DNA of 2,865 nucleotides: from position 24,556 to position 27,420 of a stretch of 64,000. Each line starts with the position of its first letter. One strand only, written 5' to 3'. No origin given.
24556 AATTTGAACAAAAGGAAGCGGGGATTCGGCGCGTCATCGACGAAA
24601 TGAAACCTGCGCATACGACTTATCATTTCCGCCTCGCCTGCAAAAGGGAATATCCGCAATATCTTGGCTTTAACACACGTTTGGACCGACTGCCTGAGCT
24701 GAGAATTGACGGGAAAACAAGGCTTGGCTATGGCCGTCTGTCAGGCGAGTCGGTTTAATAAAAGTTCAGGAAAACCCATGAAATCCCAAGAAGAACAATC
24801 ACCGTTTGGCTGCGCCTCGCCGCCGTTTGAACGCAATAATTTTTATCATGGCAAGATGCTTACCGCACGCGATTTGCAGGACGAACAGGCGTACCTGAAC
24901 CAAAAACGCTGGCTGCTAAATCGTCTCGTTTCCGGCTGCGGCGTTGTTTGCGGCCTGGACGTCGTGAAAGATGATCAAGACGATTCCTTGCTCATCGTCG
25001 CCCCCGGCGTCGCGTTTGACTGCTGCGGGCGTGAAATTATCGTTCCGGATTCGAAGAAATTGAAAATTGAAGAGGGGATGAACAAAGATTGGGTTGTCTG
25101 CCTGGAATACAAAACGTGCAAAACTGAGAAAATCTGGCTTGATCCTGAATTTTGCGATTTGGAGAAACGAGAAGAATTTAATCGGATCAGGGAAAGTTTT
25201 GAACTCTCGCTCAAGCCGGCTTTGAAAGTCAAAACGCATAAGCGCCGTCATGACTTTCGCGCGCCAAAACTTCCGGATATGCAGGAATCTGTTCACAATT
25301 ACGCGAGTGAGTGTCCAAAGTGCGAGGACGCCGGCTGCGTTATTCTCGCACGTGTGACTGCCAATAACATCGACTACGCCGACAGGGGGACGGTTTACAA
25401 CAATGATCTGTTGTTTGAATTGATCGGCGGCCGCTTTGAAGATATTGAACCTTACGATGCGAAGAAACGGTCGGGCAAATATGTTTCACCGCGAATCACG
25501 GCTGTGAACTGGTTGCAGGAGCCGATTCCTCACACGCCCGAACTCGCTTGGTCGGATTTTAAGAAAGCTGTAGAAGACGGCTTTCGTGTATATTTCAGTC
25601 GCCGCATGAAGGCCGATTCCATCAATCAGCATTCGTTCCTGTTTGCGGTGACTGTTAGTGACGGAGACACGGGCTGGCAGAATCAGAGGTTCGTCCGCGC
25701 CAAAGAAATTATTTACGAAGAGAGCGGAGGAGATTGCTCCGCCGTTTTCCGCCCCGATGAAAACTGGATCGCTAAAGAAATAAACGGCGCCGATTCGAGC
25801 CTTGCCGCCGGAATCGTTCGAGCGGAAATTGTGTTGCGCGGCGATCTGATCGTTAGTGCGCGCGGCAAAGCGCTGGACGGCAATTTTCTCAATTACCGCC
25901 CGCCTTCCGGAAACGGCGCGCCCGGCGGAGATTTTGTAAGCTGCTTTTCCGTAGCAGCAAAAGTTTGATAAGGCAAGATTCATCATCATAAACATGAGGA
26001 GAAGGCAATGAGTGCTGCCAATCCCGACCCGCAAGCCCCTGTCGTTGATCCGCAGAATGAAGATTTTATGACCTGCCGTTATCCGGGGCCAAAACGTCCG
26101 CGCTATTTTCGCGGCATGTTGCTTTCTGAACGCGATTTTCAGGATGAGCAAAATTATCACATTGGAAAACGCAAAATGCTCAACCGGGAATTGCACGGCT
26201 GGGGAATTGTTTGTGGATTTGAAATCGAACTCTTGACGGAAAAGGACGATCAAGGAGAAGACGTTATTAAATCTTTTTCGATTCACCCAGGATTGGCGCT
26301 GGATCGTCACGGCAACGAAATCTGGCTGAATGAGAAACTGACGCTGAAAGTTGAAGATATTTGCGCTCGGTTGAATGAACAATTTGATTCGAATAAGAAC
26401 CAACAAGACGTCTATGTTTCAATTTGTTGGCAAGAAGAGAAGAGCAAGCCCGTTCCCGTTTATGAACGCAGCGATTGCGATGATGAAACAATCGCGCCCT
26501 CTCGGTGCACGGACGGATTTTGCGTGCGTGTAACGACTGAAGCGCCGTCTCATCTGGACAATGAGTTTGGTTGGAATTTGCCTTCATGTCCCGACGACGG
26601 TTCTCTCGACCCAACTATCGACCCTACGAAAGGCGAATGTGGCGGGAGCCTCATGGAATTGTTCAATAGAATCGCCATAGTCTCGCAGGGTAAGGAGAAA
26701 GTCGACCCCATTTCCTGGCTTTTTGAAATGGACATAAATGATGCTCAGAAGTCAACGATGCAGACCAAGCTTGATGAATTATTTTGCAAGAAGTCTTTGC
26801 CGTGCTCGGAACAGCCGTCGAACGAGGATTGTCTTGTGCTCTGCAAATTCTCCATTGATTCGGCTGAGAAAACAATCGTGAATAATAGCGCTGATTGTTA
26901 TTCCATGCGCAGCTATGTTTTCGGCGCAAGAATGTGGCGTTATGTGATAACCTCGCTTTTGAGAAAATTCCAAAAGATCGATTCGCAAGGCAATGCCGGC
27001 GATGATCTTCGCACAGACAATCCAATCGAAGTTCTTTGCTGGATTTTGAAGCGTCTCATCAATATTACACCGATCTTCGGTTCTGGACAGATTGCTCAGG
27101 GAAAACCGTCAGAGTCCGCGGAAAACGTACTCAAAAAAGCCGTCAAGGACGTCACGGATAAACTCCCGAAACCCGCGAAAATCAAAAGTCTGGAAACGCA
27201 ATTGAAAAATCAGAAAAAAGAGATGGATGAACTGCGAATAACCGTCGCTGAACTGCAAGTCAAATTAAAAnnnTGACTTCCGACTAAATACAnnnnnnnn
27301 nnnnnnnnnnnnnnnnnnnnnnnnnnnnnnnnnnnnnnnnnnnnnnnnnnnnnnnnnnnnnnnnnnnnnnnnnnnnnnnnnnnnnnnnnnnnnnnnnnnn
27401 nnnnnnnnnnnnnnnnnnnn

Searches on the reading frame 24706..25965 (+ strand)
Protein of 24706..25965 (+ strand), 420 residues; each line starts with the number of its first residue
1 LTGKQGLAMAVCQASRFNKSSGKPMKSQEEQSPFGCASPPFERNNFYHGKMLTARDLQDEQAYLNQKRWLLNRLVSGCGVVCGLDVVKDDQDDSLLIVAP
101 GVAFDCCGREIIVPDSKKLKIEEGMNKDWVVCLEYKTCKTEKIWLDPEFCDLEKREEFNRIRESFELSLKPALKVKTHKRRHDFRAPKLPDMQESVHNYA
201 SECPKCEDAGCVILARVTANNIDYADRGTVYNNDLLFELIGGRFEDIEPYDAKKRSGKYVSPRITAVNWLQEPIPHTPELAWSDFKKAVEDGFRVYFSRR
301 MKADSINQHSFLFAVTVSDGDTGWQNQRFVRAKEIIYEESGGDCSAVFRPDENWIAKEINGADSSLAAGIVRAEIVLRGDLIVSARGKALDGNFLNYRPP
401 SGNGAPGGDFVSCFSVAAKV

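Call 8: search_protein_families(library=pfam, proteins=[window:24706-25965:+], max_evalue=0.01)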
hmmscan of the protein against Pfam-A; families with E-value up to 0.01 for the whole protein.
window:24706-25965:+ (420 aa): 0 families

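Call 10: search_protein_families(library=ncbifam, proteins=[window:24706-25965:+], max_evalue=0.01)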
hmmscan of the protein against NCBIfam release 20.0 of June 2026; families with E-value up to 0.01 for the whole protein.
window:24706-25965:+ (420 aa): 1 family
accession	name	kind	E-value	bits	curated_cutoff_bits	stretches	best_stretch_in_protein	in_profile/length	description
NF053767.1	CIS13_fam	equivalog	1.4e-27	97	370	1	41-172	4-137/392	CIS13 family contractile injection system protein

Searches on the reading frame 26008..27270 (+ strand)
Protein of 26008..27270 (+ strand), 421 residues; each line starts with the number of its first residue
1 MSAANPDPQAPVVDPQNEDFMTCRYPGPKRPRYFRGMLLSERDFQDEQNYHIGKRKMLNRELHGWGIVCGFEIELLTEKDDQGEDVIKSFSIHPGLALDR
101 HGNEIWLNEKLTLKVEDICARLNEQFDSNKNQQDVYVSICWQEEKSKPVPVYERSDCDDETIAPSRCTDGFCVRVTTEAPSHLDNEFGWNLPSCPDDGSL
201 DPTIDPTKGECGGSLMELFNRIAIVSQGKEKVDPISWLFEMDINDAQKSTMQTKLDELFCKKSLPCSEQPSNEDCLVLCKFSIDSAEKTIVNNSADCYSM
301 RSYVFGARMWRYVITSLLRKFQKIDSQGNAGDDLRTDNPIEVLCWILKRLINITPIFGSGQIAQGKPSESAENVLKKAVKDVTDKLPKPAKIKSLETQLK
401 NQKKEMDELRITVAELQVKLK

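Call 8: search_protein_families(library=pfam, proteins=[window:26008-27270:+], max_evalue=0.01)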
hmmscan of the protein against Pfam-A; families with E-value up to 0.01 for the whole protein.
window:26008-27270:+ (421 aa): 0 families

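Call 10: search_protein_families(library=ncbifam, proteins=[window:26008-27270:+], max_evalue=0.01)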
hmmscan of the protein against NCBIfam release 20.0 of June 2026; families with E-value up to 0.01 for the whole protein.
window:26008-27270:+ (421 aa): 1 family
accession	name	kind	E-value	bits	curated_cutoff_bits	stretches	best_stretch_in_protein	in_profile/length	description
NF053767.1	CIS13_fam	equivalog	3.2e-20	72.7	370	1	30-182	6-141/392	CIS13 family contractile injection system protein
